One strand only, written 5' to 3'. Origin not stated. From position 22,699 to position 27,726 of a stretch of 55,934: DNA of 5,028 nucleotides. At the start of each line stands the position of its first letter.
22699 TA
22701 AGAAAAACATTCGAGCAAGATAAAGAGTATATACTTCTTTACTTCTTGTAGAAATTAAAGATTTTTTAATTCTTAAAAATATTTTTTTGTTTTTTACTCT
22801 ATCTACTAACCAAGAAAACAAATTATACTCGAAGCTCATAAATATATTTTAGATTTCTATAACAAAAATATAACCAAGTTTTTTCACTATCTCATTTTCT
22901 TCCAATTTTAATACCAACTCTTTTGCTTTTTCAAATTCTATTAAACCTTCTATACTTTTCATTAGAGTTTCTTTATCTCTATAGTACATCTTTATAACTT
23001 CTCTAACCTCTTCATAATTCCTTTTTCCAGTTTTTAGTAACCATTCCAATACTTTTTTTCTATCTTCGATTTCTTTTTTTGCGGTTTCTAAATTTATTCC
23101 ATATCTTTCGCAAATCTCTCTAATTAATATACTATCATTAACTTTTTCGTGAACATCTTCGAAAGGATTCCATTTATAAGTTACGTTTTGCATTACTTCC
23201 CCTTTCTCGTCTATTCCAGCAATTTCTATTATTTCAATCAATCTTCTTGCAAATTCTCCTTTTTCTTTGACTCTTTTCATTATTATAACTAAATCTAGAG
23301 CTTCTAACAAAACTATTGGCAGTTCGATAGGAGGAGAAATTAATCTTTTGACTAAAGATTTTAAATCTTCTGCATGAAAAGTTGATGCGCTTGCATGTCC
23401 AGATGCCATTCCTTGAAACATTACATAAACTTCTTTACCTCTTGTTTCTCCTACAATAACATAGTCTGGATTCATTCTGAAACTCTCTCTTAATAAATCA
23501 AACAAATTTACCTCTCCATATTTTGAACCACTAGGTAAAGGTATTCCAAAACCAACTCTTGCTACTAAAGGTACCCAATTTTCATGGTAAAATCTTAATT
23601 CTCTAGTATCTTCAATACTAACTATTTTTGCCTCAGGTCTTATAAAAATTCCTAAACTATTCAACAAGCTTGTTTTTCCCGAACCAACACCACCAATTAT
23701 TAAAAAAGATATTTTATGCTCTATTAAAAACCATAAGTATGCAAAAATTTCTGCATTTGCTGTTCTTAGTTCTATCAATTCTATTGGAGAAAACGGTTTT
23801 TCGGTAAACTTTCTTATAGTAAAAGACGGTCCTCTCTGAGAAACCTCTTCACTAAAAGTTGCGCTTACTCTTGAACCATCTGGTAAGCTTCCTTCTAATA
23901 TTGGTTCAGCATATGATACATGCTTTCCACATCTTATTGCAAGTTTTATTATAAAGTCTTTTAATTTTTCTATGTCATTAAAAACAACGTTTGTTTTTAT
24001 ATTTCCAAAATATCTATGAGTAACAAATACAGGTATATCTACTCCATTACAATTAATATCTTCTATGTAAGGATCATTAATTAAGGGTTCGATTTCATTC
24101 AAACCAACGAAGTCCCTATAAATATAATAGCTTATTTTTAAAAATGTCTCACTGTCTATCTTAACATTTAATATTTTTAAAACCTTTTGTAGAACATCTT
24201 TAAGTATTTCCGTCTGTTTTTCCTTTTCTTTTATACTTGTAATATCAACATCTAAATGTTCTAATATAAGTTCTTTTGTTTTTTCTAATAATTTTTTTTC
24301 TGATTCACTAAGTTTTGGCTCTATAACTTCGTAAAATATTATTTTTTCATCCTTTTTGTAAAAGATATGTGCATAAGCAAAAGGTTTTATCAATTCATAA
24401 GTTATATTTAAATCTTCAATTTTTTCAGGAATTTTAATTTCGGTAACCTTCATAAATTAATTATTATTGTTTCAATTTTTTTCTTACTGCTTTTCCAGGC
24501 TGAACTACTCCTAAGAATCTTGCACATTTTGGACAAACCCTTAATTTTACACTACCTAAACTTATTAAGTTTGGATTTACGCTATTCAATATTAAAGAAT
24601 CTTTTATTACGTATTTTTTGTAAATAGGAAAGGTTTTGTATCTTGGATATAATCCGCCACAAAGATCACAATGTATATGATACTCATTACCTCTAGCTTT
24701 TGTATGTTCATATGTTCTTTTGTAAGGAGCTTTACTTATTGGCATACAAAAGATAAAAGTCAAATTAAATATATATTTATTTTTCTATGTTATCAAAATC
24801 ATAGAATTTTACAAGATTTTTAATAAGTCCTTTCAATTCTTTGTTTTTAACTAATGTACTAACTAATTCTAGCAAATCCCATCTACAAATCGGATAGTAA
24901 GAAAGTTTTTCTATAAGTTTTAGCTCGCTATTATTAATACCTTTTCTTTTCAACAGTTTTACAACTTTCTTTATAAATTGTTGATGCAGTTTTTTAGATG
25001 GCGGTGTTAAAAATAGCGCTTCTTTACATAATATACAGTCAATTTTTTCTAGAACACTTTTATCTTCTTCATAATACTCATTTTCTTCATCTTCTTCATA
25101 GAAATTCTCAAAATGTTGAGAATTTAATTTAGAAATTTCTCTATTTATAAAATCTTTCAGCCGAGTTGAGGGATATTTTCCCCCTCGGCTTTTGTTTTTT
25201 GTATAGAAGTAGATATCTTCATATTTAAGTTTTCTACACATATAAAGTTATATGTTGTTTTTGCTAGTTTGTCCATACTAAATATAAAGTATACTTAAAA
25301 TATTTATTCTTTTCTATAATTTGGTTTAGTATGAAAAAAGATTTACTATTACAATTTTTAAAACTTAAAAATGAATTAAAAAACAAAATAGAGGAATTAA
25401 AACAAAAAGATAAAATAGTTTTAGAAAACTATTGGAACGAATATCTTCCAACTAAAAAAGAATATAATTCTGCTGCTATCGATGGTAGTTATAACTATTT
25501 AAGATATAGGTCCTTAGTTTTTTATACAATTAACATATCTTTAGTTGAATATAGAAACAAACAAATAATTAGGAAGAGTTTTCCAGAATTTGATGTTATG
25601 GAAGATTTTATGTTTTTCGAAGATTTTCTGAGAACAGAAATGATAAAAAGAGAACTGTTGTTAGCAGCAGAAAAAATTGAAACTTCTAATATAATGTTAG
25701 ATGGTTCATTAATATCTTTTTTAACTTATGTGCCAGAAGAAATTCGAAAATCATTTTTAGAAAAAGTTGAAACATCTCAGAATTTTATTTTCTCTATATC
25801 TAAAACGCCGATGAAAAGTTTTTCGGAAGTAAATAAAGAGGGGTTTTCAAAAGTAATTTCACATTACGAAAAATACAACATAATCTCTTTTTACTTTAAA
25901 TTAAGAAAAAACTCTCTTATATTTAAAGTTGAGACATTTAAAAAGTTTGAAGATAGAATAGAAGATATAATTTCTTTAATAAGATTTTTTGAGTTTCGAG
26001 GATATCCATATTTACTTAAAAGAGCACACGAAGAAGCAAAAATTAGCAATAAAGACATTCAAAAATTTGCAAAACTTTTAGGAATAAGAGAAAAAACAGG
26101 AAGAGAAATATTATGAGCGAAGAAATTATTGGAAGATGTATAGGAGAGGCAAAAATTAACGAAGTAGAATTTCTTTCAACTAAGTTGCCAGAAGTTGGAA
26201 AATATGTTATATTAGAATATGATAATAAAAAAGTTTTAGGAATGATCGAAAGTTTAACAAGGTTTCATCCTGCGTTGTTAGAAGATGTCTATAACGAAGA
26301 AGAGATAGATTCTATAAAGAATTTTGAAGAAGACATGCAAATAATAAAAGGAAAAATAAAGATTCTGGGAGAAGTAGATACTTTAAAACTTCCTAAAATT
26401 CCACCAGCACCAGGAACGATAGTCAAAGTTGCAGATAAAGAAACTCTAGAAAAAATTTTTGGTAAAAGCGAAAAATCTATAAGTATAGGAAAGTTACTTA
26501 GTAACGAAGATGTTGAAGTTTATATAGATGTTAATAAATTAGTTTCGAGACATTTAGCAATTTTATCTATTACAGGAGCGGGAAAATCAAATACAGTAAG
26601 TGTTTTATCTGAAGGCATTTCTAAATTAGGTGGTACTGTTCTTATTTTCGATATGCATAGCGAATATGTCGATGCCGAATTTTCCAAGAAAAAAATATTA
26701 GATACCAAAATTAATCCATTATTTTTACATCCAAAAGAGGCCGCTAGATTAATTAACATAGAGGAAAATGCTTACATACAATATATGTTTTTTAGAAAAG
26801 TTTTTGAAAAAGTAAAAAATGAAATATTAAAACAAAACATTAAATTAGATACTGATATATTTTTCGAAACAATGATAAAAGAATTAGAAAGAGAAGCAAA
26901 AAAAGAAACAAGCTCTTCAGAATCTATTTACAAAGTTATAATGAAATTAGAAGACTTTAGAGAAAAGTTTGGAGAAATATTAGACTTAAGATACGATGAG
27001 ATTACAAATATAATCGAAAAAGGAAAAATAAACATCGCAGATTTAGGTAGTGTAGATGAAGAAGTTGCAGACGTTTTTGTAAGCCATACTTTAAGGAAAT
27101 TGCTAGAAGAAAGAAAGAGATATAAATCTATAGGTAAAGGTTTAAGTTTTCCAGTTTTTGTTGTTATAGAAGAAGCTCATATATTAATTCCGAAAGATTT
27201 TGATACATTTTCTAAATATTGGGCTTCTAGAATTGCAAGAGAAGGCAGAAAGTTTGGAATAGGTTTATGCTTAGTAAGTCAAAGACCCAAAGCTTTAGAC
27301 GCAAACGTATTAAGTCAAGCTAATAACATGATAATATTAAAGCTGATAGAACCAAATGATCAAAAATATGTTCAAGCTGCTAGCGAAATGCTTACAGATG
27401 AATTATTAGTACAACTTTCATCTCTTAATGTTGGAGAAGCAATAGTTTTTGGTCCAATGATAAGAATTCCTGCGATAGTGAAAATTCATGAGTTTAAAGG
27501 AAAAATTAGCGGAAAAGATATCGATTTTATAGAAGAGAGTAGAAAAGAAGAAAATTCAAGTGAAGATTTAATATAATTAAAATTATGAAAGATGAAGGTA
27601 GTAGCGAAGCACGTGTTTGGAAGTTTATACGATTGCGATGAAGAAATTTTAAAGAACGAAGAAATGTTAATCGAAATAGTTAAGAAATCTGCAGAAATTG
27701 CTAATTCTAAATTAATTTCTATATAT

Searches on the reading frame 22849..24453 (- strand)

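Call 67: search_protein_families(library=pfam, proteins=[window:22849-24453:-], max_evalue=0.00001)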
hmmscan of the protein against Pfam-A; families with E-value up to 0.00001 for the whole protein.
window:22849-24453:- (534 aa): 1 family
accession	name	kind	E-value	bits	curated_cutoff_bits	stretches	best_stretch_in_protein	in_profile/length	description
PF00437.27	T2SSE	-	1.3e-28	100.1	24.9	1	178-396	65-279/370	Type II/IV secretion system protein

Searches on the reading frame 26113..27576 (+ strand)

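Call 32: search_protein_families(library=pfam, proteins=[window:26113-27576:+], max_evalue=0.001)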
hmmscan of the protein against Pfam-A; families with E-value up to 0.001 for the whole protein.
window:26113-27576:+ (487 aa): 4 families
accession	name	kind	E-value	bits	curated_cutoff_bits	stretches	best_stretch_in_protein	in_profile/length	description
PF01935.23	DUF87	-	1.3e-49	169.7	23.2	1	123-329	1-219/220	Helicase HerA, central domain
PF09378.16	HAS-barrel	-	2.8e-14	53.4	25.2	1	6-89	1-89/90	HAS barrel domain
PF05872.18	HerA_C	-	5.7e-09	35.6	22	1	347-445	257-361/502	Helicase HerA-like C-terminal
PF10412.15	TrwB_AAD_bind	-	0.00045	19.7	20.5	0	143-203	13-71/387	Type IV secretion-system coupling protein DNA-binding domain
